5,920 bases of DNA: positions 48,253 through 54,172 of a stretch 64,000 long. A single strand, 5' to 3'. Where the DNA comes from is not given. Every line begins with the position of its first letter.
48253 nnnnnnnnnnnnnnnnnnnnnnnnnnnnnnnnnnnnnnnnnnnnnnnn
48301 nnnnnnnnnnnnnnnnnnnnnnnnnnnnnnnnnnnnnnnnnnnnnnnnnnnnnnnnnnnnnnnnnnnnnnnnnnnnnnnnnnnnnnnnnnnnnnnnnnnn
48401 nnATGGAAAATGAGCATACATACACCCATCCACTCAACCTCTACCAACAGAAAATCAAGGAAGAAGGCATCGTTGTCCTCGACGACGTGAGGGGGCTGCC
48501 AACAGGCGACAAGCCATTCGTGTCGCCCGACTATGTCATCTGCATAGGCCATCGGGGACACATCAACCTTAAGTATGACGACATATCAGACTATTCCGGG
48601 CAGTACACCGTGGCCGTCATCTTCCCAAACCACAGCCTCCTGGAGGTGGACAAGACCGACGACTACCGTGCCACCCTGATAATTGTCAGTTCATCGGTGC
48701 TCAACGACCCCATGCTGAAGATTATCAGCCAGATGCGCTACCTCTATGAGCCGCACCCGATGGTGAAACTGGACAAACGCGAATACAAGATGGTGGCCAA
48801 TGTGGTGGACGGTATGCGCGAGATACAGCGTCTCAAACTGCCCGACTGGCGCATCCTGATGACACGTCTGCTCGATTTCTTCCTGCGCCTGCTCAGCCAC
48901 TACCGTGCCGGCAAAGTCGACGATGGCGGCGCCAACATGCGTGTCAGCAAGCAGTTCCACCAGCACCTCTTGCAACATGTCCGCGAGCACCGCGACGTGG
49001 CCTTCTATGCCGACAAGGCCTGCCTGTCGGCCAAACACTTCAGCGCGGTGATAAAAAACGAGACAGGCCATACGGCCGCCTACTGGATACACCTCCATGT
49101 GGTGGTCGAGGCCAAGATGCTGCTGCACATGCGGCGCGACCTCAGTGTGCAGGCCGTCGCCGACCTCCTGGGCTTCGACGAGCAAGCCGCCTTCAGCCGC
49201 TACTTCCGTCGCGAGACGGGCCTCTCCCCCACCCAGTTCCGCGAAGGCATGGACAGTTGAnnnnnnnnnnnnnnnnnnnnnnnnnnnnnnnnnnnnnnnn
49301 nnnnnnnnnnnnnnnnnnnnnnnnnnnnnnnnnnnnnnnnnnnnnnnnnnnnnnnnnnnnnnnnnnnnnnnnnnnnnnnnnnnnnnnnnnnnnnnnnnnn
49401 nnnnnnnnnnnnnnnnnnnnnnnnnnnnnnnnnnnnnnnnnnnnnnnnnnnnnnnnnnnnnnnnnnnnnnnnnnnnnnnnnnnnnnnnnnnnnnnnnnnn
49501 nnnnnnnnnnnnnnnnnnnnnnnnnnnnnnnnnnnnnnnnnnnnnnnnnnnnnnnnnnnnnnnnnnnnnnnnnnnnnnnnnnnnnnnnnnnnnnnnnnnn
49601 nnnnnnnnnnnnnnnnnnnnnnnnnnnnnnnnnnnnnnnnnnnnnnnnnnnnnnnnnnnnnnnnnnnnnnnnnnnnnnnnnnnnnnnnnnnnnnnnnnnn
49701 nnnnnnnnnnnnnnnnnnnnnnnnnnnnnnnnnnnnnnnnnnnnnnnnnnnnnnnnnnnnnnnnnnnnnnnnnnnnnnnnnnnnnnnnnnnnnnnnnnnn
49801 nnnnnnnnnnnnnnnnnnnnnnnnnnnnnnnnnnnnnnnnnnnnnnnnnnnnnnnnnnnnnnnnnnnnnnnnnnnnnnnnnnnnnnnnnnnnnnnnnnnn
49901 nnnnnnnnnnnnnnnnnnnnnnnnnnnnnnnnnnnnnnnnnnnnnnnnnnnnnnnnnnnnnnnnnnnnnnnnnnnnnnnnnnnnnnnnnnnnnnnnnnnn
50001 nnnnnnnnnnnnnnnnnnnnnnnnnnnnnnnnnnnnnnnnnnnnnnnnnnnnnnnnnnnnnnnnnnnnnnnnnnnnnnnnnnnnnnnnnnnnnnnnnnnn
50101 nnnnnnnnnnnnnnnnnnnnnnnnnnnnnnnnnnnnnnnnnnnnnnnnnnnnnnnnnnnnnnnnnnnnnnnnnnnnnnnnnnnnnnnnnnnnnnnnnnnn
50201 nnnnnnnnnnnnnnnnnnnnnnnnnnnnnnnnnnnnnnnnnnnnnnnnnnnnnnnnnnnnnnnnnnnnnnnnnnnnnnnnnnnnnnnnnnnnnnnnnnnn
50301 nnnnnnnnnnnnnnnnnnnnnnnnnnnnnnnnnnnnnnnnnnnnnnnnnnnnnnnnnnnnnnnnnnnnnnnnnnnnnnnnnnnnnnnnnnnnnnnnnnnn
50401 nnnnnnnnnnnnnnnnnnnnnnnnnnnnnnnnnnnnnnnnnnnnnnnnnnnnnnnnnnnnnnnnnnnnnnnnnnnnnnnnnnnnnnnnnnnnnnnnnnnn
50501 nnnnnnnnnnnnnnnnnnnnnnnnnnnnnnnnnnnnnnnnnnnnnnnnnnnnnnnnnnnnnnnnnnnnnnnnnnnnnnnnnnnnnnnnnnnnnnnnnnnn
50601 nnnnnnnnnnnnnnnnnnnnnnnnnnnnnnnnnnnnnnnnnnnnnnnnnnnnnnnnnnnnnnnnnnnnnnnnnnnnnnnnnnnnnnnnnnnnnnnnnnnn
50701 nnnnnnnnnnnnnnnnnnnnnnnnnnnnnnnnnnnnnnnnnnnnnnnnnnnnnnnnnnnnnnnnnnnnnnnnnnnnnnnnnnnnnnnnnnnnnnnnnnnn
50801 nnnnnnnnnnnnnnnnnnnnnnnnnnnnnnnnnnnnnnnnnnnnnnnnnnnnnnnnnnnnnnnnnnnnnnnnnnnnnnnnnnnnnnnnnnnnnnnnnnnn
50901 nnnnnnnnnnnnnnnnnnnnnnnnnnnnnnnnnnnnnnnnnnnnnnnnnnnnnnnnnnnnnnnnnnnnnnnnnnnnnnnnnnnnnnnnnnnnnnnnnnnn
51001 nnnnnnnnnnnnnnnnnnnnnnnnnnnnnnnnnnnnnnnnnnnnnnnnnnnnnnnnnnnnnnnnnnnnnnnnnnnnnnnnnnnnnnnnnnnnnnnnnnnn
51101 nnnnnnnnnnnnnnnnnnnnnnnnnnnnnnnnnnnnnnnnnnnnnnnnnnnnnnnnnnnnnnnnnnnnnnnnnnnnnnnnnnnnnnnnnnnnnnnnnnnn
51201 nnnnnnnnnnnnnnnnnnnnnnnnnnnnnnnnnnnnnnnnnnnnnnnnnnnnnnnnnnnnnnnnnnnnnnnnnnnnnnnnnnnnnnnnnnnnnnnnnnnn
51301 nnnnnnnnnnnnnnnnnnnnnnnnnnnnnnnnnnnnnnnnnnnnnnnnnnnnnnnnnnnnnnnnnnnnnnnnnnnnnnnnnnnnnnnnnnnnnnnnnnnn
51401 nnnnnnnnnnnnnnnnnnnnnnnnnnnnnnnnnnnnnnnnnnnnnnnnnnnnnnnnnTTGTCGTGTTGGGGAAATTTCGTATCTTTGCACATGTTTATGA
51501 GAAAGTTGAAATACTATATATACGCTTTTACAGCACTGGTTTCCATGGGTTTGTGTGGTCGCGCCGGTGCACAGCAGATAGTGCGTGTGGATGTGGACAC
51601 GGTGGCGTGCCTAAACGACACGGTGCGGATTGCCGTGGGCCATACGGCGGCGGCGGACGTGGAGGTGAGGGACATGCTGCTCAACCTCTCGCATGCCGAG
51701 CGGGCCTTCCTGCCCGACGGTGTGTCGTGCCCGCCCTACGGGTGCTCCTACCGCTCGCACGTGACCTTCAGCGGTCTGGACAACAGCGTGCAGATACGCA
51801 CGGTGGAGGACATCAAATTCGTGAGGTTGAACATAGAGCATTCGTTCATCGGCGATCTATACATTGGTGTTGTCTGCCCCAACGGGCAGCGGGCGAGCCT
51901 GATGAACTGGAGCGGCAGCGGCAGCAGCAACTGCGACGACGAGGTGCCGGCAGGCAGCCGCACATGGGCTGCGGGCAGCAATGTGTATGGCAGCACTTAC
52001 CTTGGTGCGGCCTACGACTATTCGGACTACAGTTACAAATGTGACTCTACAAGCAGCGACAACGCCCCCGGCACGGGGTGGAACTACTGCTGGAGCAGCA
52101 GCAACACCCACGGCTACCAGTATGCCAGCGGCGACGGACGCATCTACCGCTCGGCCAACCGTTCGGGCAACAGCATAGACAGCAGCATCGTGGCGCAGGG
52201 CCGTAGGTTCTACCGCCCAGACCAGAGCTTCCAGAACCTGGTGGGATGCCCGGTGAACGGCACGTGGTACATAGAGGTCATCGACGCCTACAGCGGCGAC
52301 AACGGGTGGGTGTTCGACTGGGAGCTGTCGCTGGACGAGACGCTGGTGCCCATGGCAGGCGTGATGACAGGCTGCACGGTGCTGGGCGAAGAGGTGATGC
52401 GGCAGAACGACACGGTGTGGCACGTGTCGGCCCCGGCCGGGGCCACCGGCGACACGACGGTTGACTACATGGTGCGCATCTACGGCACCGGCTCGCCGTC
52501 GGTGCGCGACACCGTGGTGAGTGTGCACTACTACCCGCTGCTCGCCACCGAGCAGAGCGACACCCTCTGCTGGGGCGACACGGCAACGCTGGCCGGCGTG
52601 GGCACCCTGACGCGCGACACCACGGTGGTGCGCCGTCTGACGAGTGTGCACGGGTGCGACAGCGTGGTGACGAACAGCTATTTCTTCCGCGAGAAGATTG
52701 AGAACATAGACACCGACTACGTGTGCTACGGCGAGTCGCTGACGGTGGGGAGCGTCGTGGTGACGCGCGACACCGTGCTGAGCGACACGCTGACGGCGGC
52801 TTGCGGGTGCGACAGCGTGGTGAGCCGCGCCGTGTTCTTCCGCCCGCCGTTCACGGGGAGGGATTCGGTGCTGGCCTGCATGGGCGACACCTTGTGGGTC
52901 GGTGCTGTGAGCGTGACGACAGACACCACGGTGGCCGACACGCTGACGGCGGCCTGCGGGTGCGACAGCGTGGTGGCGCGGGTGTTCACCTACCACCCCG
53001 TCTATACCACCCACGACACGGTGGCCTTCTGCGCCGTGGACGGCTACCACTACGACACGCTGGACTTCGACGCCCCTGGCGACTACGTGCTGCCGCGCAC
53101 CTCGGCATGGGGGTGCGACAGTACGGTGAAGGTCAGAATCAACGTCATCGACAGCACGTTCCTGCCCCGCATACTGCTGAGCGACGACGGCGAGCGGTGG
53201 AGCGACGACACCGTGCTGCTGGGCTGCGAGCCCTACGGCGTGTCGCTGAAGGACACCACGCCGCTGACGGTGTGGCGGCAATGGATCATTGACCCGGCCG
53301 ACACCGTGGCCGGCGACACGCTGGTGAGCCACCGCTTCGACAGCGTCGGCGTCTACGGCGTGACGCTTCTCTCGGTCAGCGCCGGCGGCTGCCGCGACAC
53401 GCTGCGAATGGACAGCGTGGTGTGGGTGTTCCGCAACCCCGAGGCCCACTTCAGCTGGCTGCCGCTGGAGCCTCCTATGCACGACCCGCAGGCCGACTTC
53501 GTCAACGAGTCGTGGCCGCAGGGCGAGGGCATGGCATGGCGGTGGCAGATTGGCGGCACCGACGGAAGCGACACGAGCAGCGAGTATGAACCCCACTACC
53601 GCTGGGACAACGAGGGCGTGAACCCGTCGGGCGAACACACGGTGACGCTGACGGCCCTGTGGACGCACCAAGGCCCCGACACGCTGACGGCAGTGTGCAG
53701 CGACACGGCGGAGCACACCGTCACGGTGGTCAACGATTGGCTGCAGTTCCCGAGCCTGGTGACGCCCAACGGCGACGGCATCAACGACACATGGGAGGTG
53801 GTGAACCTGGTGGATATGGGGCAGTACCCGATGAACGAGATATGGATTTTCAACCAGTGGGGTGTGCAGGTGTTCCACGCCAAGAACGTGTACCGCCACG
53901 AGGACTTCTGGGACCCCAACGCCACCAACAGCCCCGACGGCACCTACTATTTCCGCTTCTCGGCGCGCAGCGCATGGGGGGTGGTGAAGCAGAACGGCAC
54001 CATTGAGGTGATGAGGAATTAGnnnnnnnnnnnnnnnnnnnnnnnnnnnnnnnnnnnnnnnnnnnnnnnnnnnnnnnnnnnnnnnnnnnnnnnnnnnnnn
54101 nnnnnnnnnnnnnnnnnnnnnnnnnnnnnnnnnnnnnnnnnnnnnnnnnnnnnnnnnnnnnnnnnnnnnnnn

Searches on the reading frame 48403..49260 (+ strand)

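Call 74: search_protein_families(library=pfam, proteins=[window:48403-49260:+], max_evalue=0.0001)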
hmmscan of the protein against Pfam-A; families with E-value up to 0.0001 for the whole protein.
window:48403-49260:+ (285 aa): 2 families
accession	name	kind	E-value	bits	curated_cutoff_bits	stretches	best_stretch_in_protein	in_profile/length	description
PF12833.13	HTH_18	-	6e-19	68.6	33.6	1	202-281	1-79/80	Helix-turn-helix domain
PF00165.29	HTH_AraC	-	9.2e-11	42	26.6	1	245-280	7-41/42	Bacterial regulatory helix-turn-helix proteins, AraC family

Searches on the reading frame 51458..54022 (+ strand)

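Call 25: search_protein_families(library=pfam, proteins=[window:51458-54022:+], max_evalue=0.00001)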
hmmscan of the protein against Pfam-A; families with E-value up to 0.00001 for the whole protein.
window:51458-54022:+ (854 aa): 2 families
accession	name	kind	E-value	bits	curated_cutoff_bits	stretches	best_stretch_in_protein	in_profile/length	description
PF13585.12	CHU_C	-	9.8e-16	58.1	27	1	763-836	2-72/86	CHU_C Type IX secretion signal domain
PF01483.27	P_proprotein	-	3.7e-09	37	21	0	122-175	6-53/86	Proprotein convertase P-domain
